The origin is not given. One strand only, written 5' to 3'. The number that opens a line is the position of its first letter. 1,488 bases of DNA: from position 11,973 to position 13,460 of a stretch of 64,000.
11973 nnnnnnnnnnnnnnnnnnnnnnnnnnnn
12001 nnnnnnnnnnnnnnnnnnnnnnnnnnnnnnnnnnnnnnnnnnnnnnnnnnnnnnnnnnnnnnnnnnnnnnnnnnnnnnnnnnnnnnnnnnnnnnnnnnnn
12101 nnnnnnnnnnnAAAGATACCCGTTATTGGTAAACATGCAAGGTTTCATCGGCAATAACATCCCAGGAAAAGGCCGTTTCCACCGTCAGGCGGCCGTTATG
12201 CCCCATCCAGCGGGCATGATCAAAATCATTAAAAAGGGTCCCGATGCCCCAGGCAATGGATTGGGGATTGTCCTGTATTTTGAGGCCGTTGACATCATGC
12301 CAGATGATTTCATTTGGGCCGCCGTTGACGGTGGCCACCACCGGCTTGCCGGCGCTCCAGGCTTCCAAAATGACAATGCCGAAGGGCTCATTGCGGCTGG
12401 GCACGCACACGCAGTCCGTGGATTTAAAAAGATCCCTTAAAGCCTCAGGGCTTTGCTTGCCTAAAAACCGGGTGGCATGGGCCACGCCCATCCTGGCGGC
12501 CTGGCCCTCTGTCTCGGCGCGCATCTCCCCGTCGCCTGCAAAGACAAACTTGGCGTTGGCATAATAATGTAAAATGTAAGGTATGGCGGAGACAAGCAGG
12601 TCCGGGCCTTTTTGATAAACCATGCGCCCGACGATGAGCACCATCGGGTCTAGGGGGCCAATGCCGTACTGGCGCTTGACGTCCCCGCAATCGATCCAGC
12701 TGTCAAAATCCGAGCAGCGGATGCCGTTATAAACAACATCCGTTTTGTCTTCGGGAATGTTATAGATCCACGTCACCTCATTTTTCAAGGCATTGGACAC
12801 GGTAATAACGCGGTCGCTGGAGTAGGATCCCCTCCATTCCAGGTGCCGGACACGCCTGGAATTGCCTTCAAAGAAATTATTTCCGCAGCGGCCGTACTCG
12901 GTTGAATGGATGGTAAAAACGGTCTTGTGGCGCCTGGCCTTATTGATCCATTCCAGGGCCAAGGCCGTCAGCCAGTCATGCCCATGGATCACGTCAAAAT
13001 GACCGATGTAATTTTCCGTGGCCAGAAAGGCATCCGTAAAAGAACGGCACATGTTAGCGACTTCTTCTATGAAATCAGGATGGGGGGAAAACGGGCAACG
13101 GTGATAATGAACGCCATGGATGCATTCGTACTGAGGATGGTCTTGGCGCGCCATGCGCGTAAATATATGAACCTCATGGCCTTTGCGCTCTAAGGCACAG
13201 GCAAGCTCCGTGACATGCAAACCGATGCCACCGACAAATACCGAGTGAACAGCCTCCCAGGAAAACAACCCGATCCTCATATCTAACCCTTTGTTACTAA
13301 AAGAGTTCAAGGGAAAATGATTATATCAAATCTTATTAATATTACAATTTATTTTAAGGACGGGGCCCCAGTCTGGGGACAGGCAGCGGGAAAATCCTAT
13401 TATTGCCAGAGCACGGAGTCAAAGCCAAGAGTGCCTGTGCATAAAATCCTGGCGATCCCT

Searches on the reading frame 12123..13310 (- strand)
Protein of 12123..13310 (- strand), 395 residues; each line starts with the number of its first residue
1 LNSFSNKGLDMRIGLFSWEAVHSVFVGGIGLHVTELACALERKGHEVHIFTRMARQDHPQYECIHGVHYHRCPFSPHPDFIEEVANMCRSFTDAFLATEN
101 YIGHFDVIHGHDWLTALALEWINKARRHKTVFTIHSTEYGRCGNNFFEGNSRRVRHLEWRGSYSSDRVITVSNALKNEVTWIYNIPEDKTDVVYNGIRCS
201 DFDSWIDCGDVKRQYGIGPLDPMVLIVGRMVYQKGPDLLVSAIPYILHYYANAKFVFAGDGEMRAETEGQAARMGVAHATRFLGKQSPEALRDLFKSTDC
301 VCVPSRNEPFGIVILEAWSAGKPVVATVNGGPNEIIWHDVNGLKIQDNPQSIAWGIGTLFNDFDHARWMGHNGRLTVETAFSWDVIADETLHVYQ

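Call 72: search_protein_families(library=pfam, proteins=[window:12123-13310:-], max_evalue=0.00001)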
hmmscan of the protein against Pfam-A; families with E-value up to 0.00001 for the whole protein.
window:12123-13310:- (395 aa): 6 families
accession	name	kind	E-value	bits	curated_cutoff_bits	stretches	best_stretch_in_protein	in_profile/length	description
PF00534.26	Glycos_transf_1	-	6.5e-37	127.1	26.4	1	213-374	7-170/172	Glycosyl transferases group 1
PF13439.12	Glyco_transf_4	-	5.6e-31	108.3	28.5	1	26-199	1-168/170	Glycosyltransferase Family 4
PF13692.12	Glyco_trans_1_4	-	7.8e-31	107.7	27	1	222-362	2-142/142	Glycosyl transferases group 1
PF13579.12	Glyco_trans_4_4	-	1.3e-23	84.6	29.7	1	27-196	1-158/158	Glycosyl transferase 4-like domain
PF08323.17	Glyco_transf_5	-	2.8e-21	76.8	22.7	1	13-180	2-225/239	Starch synthase catalytic domain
PF20706.3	GT4-conflict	-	9.5e-13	48.3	26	1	27-341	12-325/385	Family 4 Glycosyltransferase in conflict systems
